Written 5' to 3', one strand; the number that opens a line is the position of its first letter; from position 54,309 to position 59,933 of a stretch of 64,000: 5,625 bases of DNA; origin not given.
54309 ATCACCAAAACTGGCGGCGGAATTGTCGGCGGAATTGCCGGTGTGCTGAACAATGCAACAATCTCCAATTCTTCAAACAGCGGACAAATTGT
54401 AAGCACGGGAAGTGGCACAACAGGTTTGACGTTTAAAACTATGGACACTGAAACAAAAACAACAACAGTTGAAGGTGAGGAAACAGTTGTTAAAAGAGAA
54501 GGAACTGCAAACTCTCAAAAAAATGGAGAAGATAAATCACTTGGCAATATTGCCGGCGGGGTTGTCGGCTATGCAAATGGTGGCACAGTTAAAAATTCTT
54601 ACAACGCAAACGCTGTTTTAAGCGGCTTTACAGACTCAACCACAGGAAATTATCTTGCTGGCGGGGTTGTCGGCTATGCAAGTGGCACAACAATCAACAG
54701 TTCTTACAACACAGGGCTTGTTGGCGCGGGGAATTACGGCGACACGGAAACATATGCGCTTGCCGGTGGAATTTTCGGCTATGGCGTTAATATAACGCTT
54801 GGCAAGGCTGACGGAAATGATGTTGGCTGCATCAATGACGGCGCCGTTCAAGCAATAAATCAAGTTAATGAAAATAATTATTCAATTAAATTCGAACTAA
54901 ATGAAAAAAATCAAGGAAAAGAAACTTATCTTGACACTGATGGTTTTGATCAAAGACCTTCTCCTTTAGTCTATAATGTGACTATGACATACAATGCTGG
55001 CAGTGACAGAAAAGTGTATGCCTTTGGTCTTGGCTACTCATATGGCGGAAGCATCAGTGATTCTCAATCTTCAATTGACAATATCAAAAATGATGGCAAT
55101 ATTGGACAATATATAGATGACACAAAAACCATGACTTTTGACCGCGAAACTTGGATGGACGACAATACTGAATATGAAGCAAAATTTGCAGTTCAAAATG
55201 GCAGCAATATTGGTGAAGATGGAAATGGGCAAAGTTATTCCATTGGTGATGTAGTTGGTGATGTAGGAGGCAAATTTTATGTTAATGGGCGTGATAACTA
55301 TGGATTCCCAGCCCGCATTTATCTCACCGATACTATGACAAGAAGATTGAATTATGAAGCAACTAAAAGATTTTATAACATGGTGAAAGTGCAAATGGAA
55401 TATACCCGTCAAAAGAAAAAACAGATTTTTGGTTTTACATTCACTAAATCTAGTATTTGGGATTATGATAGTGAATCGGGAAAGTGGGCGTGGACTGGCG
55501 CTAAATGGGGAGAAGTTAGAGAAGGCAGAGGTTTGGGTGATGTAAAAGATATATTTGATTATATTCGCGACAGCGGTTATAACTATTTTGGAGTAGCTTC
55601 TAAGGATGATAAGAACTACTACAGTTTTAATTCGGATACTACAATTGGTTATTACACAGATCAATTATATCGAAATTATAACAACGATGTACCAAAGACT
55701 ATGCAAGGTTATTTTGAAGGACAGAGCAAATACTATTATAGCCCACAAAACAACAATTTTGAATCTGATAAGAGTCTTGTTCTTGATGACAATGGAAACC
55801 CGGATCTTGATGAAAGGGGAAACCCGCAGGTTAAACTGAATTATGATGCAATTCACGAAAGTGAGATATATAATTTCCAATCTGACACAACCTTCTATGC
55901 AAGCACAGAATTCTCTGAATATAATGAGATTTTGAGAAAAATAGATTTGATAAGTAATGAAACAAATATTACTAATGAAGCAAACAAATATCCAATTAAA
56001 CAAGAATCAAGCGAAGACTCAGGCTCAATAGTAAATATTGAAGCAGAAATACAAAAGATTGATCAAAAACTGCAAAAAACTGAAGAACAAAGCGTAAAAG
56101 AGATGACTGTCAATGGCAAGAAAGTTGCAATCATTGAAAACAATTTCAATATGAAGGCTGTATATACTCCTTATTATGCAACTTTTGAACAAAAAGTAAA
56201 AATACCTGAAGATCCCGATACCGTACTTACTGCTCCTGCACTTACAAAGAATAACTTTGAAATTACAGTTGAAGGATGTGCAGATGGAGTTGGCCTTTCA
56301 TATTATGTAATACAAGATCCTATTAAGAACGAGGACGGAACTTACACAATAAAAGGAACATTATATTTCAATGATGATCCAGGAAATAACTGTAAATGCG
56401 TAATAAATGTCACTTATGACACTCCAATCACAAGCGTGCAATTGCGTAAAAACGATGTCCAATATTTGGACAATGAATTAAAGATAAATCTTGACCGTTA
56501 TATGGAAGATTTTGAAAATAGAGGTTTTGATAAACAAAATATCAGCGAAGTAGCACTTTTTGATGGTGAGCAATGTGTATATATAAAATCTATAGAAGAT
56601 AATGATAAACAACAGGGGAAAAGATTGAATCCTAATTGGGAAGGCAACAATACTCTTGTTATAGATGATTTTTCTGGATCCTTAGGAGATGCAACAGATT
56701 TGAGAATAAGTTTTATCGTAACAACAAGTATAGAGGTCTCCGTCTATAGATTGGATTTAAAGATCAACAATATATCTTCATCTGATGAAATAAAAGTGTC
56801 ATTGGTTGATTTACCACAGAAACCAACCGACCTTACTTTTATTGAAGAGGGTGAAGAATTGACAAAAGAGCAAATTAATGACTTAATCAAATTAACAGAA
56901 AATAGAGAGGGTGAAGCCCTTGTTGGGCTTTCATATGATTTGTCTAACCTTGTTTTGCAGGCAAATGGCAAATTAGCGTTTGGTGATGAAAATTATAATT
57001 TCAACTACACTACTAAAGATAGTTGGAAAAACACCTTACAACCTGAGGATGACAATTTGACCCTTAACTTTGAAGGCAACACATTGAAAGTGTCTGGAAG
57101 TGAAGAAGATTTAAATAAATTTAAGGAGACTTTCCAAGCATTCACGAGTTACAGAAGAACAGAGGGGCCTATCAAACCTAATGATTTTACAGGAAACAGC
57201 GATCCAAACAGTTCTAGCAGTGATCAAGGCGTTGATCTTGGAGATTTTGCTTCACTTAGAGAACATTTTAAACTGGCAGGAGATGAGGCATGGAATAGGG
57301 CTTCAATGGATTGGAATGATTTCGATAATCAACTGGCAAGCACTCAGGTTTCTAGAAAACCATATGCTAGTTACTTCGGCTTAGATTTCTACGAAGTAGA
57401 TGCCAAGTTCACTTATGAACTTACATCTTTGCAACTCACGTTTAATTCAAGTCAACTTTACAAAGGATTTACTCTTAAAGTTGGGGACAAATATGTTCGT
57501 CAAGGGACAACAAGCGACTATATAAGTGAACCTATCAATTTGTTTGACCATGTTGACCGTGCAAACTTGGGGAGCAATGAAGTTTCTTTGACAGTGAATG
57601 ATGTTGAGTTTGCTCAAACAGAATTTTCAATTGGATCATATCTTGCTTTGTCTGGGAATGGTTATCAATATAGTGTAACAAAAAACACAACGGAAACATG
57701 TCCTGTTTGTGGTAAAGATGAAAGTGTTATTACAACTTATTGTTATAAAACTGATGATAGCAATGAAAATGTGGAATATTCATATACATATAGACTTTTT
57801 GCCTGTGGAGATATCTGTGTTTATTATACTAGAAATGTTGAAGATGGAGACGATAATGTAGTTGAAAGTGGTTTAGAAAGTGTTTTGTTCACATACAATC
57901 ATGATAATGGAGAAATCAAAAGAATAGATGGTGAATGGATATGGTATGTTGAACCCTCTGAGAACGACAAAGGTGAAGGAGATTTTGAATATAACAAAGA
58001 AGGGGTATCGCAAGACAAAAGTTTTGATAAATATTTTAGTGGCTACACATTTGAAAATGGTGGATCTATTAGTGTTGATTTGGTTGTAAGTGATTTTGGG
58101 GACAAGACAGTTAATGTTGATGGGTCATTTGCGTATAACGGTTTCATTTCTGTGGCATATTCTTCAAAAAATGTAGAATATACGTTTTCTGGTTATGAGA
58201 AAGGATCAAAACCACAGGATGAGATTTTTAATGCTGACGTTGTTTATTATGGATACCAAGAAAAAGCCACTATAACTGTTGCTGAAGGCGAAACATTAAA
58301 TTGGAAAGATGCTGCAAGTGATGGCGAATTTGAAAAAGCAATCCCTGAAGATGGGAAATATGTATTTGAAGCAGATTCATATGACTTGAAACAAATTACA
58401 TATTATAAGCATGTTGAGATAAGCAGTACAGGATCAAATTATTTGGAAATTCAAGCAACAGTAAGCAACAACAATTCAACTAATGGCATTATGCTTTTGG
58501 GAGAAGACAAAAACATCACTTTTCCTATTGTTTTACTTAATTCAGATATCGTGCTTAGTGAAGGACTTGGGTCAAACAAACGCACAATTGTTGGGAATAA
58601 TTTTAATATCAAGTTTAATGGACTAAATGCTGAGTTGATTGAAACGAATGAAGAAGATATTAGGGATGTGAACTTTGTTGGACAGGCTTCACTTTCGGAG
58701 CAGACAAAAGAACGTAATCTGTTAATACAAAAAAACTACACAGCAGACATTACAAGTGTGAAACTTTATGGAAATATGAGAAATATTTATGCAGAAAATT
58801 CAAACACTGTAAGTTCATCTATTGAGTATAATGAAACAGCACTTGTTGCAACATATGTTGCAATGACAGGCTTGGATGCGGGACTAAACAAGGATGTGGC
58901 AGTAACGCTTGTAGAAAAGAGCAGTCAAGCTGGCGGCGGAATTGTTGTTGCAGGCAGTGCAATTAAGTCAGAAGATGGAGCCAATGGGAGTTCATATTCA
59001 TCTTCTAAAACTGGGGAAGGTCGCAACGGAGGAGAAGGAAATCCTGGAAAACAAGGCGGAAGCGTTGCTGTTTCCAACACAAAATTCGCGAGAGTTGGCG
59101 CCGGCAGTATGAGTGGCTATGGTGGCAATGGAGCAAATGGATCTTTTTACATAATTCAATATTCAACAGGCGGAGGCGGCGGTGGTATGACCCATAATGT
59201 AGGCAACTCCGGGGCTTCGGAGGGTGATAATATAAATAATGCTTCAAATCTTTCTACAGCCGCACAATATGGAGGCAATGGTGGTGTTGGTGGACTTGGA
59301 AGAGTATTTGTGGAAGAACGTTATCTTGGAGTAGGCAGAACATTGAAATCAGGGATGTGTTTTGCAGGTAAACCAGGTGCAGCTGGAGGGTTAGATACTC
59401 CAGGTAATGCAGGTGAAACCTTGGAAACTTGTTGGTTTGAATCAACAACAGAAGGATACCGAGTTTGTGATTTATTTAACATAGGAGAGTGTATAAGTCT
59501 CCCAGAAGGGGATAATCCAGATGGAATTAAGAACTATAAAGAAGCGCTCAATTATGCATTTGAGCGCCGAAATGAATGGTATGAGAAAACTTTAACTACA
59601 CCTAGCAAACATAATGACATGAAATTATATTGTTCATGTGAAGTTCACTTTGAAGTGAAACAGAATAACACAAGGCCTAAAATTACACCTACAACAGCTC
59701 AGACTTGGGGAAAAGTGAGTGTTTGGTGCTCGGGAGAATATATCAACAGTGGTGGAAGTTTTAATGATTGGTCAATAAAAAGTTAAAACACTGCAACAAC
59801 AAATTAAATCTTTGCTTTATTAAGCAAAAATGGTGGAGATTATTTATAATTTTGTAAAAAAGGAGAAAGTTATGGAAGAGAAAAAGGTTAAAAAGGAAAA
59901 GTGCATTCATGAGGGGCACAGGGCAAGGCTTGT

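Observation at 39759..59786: Single 20-kb gene for a 6,675-aa lipoprotein of Ig-like plus GLUG beta-helix modules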

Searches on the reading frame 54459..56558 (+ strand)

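Call 8: search_protein_families(library=pfam, proteins=[window:54459-56558:+], max_evalue=10)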
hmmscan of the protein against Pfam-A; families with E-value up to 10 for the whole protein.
window:54459-56558:+ (700 aa): 1 family
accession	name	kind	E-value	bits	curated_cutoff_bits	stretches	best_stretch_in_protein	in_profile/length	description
PF07581.17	Glug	-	0.0081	16.9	20.5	2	32-53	5-27/28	The GLUG motif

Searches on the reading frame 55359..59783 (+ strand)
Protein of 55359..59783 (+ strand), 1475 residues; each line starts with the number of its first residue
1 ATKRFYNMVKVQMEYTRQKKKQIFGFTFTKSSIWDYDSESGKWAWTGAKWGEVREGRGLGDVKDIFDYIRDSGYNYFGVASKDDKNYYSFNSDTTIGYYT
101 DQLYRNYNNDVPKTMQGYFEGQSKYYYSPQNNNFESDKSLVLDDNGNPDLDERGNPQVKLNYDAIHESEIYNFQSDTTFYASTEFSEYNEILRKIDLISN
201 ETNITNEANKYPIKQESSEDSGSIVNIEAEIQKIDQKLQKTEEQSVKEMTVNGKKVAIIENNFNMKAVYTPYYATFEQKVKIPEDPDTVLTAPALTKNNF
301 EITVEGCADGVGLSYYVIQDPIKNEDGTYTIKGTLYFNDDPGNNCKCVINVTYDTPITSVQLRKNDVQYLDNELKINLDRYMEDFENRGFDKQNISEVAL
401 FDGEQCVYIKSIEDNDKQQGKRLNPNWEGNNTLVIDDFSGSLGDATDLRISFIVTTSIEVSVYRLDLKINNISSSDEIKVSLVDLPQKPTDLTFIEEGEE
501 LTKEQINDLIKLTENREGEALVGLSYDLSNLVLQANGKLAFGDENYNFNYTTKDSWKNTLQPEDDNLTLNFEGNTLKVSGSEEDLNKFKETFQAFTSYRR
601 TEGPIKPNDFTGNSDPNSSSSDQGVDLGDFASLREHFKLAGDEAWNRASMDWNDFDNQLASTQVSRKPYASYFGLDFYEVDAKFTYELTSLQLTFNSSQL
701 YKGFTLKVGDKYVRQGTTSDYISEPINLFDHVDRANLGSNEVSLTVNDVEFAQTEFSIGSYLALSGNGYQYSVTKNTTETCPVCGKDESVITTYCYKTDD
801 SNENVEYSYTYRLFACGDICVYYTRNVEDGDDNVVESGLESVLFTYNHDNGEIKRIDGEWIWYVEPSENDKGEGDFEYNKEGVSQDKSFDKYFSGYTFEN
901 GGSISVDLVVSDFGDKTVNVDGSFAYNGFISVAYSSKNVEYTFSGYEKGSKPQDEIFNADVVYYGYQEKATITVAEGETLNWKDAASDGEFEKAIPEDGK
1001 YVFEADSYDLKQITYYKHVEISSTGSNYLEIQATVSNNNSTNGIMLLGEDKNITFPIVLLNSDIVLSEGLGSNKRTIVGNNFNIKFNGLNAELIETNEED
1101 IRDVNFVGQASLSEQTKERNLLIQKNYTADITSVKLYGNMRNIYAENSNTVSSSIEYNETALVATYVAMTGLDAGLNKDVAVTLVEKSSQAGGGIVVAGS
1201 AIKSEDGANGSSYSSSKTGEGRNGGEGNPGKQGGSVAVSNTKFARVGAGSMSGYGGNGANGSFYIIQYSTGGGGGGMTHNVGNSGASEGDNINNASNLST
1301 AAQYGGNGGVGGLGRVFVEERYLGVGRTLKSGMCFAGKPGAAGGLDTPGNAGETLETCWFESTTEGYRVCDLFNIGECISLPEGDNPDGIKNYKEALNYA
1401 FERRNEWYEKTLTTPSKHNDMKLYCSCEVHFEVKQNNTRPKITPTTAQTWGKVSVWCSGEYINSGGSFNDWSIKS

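Call 58: search_protein_families(library=pfam, alignment_id=A5, max_evalue=0.1)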
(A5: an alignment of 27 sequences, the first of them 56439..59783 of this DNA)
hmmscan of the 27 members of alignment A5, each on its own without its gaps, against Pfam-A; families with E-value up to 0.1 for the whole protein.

A. member 1, window:56439-59783:+ (1115 aa): 0 families

B. families by the number of members that match (of 27 scanned): 8 families
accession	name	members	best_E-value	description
PF10626.15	TraO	1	0.0057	Conjugative transposon protein TraO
PF20753.2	DUF6558_C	1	0.0063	Phage tail C-terminal domain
PF03958.22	Secretin_N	1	0.0093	Bacterial type II/III secretion system short domain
PF19906.4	CGDB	1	0.019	C-glycoside deglycosidase beta subunit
PF20037.4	DUF6440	1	0.02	Family of unknown function (DUF6440)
PF22067.2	Cep192_D3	1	0.025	Cep192 domain 3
PF14173.11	ComGG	1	0.057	ComG operon protein 7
PF23621.1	BP74_N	1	0.076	BP74 N-terminal domain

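Call 59: search_solved_structures(query=A5, max_evalue=1, show_alignments=2)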
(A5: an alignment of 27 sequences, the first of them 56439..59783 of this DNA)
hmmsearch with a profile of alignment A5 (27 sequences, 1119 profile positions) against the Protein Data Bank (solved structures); distinct sequences matched with E-value up to 1: 0.

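Call 92: search_protein_representatives(protein=window:56184-59783:+)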
Query: 1200 residues. Proteins with E-value up to 0.001 (for the whole library): 4; up to 1e-10: 1; up to 1e-30: 1. The best 4 are listed.
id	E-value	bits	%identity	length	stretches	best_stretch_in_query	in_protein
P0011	8.7e-156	537.1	41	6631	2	19-1044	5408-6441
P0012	1.4e-06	42.8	46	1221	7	690-728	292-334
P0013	1.6e-06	42.7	36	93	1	1110-1194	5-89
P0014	1.8e-05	39.2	27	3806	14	427-505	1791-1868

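Call 94: find_related_loci(query=window:55359-59783:+, collection=metagenome_contigs, flank=10000)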
Query window:55359-59783:+ (1475 aa) in metagenome_contigs; peptide patterns used: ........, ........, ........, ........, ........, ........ (x = any residue, [..] = any of these).
239 stretches matched a pattern, but none encodes a relative of the query by tblastn (E <= 1e-3).

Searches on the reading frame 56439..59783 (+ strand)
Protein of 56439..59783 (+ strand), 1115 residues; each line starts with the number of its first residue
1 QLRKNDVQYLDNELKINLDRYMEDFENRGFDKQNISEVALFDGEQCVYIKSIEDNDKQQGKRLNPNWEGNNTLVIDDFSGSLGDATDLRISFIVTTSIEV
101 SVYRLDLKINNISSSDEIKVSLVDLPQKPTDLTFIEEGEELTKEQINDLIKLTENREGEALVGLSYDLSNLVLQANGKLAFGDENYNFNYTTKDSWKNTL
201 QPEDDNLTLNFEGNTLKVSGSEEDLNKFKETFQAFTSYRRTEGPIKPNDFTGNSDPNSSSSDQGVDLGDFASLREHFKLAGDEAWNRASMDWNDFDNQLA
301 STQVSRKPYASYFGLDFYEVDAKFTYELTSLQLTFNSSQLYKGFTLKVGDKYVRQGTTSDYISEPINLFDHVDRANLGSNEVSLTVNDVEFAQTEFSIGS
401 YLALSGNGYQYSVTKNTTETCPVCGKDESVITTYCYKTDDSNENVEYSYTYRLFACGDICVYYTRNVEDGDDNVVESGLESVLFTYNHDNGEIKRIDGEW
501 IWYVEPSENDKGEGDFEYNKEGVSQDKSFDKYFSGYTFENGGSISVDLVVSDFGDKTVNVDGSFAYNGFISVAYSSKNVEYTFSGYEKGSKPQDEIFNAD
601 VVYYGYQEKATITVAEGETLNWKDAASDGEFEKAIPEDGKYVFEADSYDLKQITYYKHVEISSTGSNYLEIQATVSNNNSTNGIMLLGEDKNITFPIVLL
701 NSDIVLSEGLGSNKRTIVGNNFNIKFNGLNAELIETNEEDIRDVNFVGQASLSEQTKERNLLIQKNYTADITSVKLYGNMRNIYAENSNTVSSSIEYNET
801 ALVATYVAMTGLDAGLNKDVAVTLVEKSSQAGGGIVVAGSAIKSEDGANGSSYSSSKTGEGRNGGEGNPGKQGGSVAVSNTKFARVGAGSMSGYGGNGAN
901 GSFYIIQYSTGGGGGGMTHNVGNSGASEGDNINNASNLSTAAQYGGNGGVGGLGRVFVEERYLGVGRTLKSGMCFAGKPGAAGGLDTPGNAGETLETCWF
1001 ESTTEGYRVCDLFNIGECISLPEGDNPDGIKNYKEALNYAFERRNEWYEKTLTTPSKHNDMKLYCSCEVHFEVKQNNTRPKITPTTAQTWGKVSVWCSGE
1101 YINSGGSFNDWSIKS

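Call 103: search_protein_families(library=ncbifam, alignment_id=A5, max_evalue=0.1)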
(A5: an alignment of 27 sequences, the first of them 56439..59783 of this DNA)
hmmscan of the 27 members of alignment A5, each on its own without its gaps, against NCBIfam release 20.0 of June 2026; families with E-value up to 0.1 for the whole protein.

A. member 1, window:56439-59783:+ (1115 aa): 0 families

B. families by the number of members that match (of 27 scanned): 5 families
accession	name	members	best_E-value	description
NF011154.0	PRK14560.1-6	1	0.0004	putative RNA-binding protein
NF008022.0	PRK10752.1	1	0.0006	sulfate ABC transporter substrate-binding protein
NF047446.1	barrel_OmpL47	1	0.0046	OmpL47-type beta-barrel domain-containing protein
NF041203.1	rhodanese_LYCAU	1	0.015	rhodanese-related (seleno)protein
NF041319.1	PTS-HPr_Halo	1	0.05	phosphocarrier protein HPr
